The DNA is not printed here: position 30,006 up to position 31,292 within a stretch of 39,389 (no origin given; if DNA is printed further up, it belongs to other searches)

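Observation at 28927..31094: Degenerate GGDEF (NADEF with intact I-site) translationally coupled to a SPOR protein and flgA-flgM-flgN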

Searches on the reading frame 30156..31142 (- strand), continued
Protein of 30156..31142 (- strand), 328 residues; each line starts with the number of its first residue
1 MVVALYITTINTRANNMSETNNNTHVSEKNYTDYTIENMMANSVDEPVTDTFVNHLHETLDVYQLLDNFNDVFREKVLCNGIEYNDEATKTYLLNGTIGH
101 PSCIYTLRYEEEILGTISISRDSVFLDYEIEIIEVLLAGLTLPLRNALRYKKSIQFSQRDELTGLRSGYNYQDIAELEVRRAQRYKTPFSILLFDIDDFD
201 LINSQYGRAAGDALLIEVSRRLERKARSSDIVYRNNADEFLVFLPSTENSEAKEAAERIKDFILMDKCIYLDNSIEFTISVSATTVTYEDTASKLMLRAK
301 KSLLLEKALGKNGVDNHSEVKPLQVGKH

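Call 20: find_encoding_contigs(protein=P0013, flank=8000, max_places=1)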
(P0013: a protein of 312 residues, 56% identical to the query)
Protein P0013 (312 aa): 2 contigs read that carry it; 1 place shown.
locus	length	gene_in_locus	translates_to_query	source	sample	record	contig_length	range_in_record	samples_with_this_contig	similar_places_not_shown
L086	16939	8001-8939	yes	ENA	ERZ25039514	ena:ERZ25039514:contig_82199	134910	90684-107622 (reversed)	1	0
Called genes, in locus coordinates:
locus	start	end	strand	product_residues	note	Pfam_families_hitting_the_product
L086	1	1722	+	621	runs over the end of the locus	PF12729:4HB_MCP_1, PF00512:HisKA, PF02518:HATPase_c, PF00072:Response_reg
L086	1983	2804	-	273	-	PF08668:HDOD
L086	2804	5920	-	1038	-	PF00072:Response_reg, PF01627:Hpt, PF00072:Response_reg, PF23198:PDE8A_N (weak), PF00990:GGDEF, PF00563:EAL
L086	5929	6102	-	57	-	-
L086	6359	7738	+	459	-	PF00512:HisKA, PF02518:HATPase_c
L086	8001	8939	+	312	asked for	PF00990:GGDEF, PF22335:Cas10-Cmr2_palm2 (weak)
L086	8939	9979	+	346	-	PF05036:SPOR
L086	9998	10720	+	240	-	PF17656:ChapFlgA_N, PF08666:SAF, PF13144:ChapFlgA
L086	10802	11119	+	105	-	PF04316:FlgM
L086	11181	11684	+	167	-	PF05130:FlgN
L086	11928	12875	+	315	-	PF01584:CheW, PF00072:Response_reg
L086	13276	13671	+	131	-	PF00460:Flg_bb_rod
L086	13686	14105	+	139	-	PF00460:Flg_bb_rod, PF06429:Flg_bbr_C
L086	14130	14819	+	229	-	PF03963:FlgD, PF13861:FLgD_tudor, PF13860:FlgD_ig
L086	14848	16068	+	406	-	PF00460:Flg_bb_rod (weak), PF22692:LlgE_F_G_D1, PF07559:FlgE_D2, PF06429:Flg_bbr_C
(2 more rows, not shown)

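Call 21: find_encoding_contigs(protein=P0050, flank=8000, max_places=1)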
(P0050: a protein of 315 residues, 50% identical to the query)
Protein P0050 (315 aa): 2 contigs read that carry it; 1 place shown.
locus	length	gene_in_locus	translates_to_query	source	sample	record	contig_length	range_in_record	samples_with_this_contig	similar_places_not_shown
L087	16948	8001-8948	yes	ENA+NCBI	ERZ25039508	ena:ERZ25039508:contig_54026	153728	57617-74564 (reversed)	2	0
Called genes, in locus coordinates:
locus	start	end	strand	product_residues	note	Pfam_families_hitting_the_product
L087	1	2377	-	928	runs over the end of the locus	PF01326:PPDK_N, PF00391:PEP-utilizers, PF02896:PEP-utilizers_C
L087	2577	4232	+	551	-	PF00342:PGI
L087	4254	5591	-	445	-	PF02040:ArsB, PF03600:CitMHS, PF16980:CitMHS_2 (weak), PF00939:Na_sulph_symp (weak)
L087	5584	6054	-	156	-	PF00571:CBS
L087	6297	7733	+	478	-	PF00512:HisKA, PF02518:HATPase_c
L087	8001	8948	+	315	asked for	PF00990:GGDEF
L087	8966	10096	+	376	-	PF05036:SPOR (weak)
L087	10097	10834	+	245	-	PF17656:ChapFlgA_N, PF08666:SAF, PF13144:ChapFlgA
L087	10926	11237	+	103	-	PF04316:FlgM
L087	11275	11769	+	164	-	PF05130:FlgN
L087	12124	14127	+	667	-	PF17152:CHASE8, PF00672:HAMP (weak), PF00512:HisKA, PF02518:HATPase_c, PF00072:Response_reg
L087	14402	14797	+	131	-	PF00460:Flg_bb_rod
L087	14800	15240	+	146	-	PF00460:Flg_bb_rod (weak), PF06429:Flg_bbr_C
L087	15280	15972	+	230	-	PF03963:FlgD, PF13861:FLgD_tudor, PF13860:FlgD_ig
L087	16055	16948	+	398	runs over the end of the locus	PF00460:Flg_bb_rod (weak), PF22692:LlgE_F_G_D1, PF07559:FlgE_D2, PF06429:Flg_bbr_C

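Call 22: find_encoding_contigs(protein=P0073, flank=8000, max_places=1)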
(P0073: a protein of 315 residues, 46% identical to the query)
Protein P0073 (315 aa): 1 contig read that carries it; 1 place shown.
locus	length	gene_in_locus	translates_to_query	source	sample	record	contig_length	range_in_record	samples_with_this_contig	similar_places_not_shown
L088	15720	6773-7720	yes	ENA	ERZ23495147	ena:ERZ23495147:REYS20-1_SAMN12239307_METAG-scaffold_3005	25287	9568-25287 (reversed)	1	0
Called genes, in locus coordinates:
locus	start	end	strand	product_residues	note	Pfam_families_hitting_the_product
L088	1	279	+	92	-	?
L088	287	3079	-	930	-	PF12705:PDDEXK_1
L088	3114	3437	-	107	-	PF12797:Fer4_2 (faint), PF12837:Fer4_6 (faint), PF12838:Fer4_7 (faint), PF13237:Fer4_10 (faint), PF14697:Fer4_21 (faint), PF13183:Fer4_8 (faint), PF00037:Fer4 (weak), PF11953:DUF3470, +1 more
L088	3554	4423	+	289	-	PF00483:NTP_transferase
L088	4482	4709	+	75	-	PF11174:DUF2970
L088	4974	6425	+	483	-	PF00512:HisKA, PF02518:HATPase_c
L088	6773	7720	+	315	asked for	PF00990:GGDEF, PF22335:Cas10-Cmr2_palm2 (weak)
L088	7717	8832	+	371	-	PF05036:SPOR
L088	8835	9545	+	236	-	PF17656:ChapFlgA_N, PF08666:SAF, PF13144:ChapFlgA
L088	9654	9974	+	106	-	PF04316:FlgM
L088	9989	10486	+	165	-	PF05130:FlgN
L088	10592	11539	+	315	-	PF01584:CheW, PF00072:Response_reg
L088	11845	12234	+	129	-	PF00460:Flg_bb_rod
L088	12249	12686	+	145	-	PF00460:Flg_bb_rod (weak), PF06429:Flg_bbr_C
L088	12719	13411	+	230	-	PF03963:FlgD, PF13861:FLgD_tudor, PF13860:FlgD_ig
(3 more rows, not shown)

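Call 23: find_encoding_contigs(protein=P0063, flank=8000, max_places=1)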
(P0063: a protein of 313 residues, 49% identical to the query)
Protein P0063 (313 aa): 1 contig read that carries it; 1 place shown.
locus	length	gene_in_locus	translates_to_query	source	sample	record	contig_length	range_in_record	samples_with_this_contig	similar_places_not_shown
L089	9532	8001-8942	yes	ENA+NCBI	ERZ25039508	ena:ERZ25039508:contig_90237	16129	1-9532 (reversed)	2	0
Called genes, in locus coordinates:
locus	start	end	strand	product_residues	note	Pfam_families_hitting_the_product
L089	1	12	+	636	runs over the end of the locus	PF00072:Response_reg, PF00990:GGDEF, PF00563:EAL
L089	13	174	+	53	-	-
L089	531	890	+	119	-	PF01740:STAS, PF13466:STAS_2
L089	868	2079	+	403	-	PF00072:Response_reg, PF07228:SpoIIE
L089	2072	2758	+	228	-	PF00072:Response_reg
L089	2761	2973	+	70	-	PF13581:HATPase_c_2 (weak)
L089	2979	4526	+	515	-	PF20975:DGCcoil, PF00990:GGDEF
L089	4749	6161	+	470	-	PF00512:HisKA, PF02518:HATPase_c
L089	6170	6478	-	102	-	PF01312:Bac_export_2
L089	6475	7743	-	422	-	PF02120:Flg_hook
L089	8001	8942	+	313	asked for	PF00990:GGDEF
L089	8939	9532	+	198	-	?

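Call 24: list_cluster_members(proteins=[P0003, P0006, P0007, P0009, P0024, P0029, P0050, P0059, P0063, P0076])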
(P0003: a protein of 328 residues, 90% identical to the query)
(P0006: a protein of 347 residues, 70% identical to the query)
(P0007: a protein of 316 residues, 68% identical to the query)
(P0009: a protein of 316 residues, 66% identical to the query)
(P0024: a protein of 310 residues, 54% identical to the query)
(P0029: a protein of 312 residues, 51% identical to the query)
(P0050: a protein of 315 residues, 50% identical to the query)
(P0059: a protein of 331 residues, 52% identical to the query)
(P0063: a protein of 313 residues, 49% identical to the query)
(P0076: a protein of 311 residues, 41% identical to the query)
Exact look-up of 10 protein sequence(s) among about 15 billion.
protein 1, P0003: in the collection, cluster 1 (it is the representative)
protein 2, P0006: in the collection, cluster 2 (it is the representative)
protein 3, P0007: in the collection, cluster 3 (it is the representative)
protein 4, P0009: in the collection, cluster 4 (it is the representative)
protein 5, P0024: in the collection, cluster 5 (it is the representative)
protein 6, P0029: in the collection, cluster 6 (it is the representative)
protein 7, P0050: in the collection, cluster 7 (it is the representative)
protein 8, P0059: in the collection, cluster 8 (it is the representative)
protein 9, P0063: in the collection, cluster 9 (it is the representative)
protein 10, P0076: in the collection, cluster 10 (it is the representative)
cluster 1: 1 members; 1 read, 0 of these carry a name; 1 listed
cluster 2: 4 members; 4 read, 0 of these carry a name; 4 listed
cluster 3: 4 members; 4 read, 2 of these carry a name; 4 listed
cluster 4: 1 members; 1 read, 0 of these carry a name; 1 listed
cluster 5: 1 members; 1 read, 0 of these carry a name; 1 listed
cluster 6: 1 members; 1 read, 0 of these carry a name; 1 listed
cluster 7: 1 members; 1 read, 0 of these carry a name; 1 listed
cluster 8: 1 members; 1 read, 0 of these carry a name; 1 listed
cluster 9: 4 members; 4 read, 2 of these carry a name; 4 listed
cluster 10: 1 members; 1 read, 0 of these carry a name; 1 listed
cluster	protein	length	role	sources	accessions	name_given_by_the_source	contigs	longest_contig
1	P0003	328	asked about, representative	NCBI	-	-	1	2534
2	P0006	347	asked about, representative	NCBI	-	-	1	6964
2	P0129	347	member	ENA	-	-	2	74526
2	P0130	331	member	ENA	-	-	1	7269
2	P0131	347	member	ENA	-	-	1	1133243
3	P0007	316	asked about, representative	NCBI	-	-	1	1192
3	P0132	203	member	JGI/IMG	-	diguanylate cyclase (GGDEF)-like protein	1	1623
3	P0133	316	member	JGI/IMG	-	diguanylate cyclase (GGDEF)-like protein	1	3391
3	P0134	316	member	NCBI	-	-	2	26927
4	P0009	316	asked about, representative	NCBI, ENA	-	-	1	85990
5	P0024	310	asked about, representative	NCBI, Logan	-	-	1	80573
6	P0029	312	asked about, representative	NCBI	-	-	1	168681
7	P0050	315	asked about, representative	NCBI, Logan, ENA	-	-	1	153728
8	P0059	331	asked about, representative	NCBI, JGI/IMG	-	-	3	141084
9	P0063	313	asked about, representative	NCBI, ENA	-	-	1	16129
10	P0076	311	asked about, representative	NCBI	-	-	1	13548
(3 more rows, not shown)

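Call 28: predict_structure(alignment_id=A1)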
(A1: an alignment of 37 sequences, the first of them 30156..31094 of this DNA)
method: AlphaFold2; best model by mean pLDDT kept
length: 312 residues; sequences in the alignment: 37
mean_pLDDT: 77.7   pTM: 0.53
mean pLDDT of the five models: 77.7, 77.5, 76.5, 76.4, 76.1
residues with pLDDT >= 90: 105; 70-90: 145; 50-70: 14; < 50: 48
segments of 3 or more residues with pLDDT < 50: 1-31, 296-312
pLDDT, mean of each block of 10 residues (from residue 1): 27 25 30 64 81 89 91 84 82 88 89 88 88 72 77 79 88 94 90 90 92 86 92 94 92 85 93 90 90 54 35 30
secondary structure, 60 per line:
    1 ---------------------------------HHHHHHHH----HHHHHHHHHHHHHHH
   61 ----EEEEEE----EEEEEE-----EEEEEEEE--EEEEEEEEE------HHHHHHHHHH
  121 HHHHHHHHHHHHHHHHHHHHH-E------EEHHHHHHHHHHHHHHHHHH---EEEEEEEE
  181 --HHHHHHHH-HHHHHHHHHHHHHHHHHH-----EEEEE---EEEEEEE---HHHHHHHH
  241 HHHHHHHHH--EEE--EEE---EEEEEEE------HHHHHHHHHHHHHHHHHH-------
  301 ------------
elements in order: H34-41 H46-60 E65-70 E75-80 E86-93 E96-104 H111-141 H152-169 E173-180 H183-190 H192-209 E215-219 E223-229 H233-249 E252-254 E257-259 E263-269 H276-293

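Call 32: fold_search(model_id=the predicted structure, library=pdb)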
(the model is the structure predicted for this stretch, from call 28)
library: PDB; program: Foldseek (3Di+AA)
matches with E <= 10: 926; with E <= 0.001: 103
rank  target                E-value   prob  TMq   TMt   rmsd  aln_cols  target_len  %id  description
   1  5llw_B                1.1e-16  1.00  0.50  0.24  13.8       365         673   17  Bacteriophytochrome activated diguanylyl cyclase from Idiomarina species A28L (released 2017-03-15)
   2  5llx_A                3.1e-16  1.00  0.49  0.24  16.2       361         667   17  Bacteriophytochrome activated diguanylyl cyclase from Idiomarina species A28L with GTP bound (released 2017-03-15)
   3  6et7_A                3.3e-16  1.00  0.49  0.24  15.2       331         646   18  Activated heterodimer of the bacteriophytochrome regulated diguanylyl cyclase variant - S505V A526V - from Idiomarina  (released 2018-06-13)
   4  5llw_A                3.5e-16  1.00  0.48  0.23  18.2       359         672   18  Bacteriophytochrome activated diguanylyl cyclase from Idiomarina species A28L (released 2017-03-15)
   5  5llx_B                5.5e-16  1.00  0.50  0.24  14.9       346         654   18  Bacteriophytochrome activated diguanylyl cyclase from Idiomarina species A28L with GTP bound (released 2017-03-15)
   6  6et7_B                1.2e-14  1.00  0.48  0.24  21.0       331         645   20  Activated heterodimer of the bacteriophytochrome regulated diguanylyl cyclase variant - S505V A526V - from Idiomarina  (released 2018-06-13)
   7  9g86_B                1.9e-14  1.00  0.49  0.35   5.0       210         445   26  Structure of Response regulator PleD in complex with c-diGMP and pppGpp (released 2025-08-06)
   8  9g85_C                1.9e-14  1.00  0.49  0.35   5.1       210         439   26  Structure of Response regulator PleD in complex with c-diGMP and ppGpp (released 2025-08-06)
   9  9g85_B                3.0e-14  1.00  0.50  0.36   5.1       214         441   26  Structure of Response regulator PleD in complex with c-diGMP and ppGpp (released 2025-08-06)
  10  7e6g_A                3.4e-14  1.00  0.50  0.59   3.4       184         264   28  Crystal structure of diguanylate cyclase SiaD in complex with its activator SiaC from Pseudomonas aeruginosa (released 2021-09-22)
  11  4zmu_A                3.6e-14  1.00  0.50  0.46  12.0       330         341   20  Dcsbis, a diguanylate cyclase from Pseudomonas aeruginosa (released 2016-05-04)
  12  9g86_A                4.0e-14  1.00  0.49  0.35   5.0       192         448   28  Structure of Response regulator PleD in complex with c-diGMP and pppGpp (released 2025-08-06)
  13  4zmu_B                4.5e-14  1.00  0.49  0.46  12.4       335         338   18  Dcsbis, a diguanylate cyclase from Pseudomonas aeruginosa (released 2016-05-04)
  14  3ign                  9.0e-14  1.00  0.49  0.91   1.2       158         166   28  Crystal Structure of the GGDEF domain from Marinobacter aquaeolei diguanylate cyclase complexed with c-di-GMP - Northeas (released 2009-08-11)
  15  9g85_D                1.5e-13  1.00  0.49  0.34   5.1       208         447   26  Structure of Response regulator PleD in complex with c-diGMP and ppGpp (released 2025-08-06)
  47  1w25_A                1.6e-11  1.00  0.51  0.35   6.3       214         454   26  Response regulator PleD in complex with c-diGMP (released 2004-11-18)
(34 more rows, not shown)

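Call 39: search_solved_structures(query=window:30156-31094:-, max_evalue=1e-10, show_alignments=5)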
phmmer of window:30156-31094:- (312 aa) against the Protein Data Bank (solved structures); distinct sequences matched with E-value up to 1e-10: 27.
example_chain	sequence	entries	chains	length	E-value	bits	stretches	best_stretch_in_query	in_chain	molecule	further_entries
3ign_A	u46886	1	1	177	2.1e-17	66.5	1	139-298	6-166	Diguanylate cyclase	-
6hbz_A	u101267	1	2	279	1.1e-16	64.2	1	129-296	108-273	GGDEF domain protein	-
4zve_A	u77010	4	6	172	1.3e-16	63.8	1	154-299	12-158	Diguanylate cyclase DosC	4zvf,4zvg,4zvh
5llw_B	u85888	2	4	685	6.7e-16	61.5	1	140-298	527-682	Diguanylate cyclase (GGDEF) domain-containing protein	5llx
1w25_A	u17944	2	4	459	7.4e-16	61.4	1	128-298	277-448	STALKED-CELL DIFFERENTIATION CONTROLLING PROTEIN | RESPONSE REGULATOR PLED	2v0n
2wb4_A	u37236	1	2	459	7.5e-16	61.4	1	128-298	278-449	DIGUANYLATE CYCLASE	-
7e6g_A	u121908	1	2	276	7.5e-16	61.4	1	140-296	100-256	Putative GGDEF domain protein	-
9g86_A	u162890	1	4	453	8.3e-16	61.2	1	128-298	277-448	Response regulator PleD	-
9g85_A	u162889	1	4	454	8.3e-16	61.2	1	128-298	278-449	Response regulator PleD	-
6et7_A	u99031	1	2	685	8.4e-16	61.2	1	142-298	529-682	Diguanylate cyclase (GGDEF) domain-containing protein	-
3i5a_A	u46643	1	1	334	2.3e-15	59.8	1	142-298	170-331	Response regulator/GGDEF domain protein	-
6d9m_A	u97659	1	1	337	3e-15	59.4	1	141-299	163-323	Fusion protein of Endolysin,Response receiver sensor diguanylate cyclase, GAF domain-conta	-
5euh_A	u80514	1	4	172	3.4e-15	59.2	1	144-298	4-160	Putative GGDEF domain membrane protein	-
6zxm_A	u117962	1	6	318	2.7e-14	56.3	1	120-298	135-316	Putative GGDEF/response regulator receiver domain protein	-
3i5c_A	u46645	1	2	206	1.1e-13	54.2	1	132-247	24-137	Fusion of General control protein GCN4 and WSPR response regulator protein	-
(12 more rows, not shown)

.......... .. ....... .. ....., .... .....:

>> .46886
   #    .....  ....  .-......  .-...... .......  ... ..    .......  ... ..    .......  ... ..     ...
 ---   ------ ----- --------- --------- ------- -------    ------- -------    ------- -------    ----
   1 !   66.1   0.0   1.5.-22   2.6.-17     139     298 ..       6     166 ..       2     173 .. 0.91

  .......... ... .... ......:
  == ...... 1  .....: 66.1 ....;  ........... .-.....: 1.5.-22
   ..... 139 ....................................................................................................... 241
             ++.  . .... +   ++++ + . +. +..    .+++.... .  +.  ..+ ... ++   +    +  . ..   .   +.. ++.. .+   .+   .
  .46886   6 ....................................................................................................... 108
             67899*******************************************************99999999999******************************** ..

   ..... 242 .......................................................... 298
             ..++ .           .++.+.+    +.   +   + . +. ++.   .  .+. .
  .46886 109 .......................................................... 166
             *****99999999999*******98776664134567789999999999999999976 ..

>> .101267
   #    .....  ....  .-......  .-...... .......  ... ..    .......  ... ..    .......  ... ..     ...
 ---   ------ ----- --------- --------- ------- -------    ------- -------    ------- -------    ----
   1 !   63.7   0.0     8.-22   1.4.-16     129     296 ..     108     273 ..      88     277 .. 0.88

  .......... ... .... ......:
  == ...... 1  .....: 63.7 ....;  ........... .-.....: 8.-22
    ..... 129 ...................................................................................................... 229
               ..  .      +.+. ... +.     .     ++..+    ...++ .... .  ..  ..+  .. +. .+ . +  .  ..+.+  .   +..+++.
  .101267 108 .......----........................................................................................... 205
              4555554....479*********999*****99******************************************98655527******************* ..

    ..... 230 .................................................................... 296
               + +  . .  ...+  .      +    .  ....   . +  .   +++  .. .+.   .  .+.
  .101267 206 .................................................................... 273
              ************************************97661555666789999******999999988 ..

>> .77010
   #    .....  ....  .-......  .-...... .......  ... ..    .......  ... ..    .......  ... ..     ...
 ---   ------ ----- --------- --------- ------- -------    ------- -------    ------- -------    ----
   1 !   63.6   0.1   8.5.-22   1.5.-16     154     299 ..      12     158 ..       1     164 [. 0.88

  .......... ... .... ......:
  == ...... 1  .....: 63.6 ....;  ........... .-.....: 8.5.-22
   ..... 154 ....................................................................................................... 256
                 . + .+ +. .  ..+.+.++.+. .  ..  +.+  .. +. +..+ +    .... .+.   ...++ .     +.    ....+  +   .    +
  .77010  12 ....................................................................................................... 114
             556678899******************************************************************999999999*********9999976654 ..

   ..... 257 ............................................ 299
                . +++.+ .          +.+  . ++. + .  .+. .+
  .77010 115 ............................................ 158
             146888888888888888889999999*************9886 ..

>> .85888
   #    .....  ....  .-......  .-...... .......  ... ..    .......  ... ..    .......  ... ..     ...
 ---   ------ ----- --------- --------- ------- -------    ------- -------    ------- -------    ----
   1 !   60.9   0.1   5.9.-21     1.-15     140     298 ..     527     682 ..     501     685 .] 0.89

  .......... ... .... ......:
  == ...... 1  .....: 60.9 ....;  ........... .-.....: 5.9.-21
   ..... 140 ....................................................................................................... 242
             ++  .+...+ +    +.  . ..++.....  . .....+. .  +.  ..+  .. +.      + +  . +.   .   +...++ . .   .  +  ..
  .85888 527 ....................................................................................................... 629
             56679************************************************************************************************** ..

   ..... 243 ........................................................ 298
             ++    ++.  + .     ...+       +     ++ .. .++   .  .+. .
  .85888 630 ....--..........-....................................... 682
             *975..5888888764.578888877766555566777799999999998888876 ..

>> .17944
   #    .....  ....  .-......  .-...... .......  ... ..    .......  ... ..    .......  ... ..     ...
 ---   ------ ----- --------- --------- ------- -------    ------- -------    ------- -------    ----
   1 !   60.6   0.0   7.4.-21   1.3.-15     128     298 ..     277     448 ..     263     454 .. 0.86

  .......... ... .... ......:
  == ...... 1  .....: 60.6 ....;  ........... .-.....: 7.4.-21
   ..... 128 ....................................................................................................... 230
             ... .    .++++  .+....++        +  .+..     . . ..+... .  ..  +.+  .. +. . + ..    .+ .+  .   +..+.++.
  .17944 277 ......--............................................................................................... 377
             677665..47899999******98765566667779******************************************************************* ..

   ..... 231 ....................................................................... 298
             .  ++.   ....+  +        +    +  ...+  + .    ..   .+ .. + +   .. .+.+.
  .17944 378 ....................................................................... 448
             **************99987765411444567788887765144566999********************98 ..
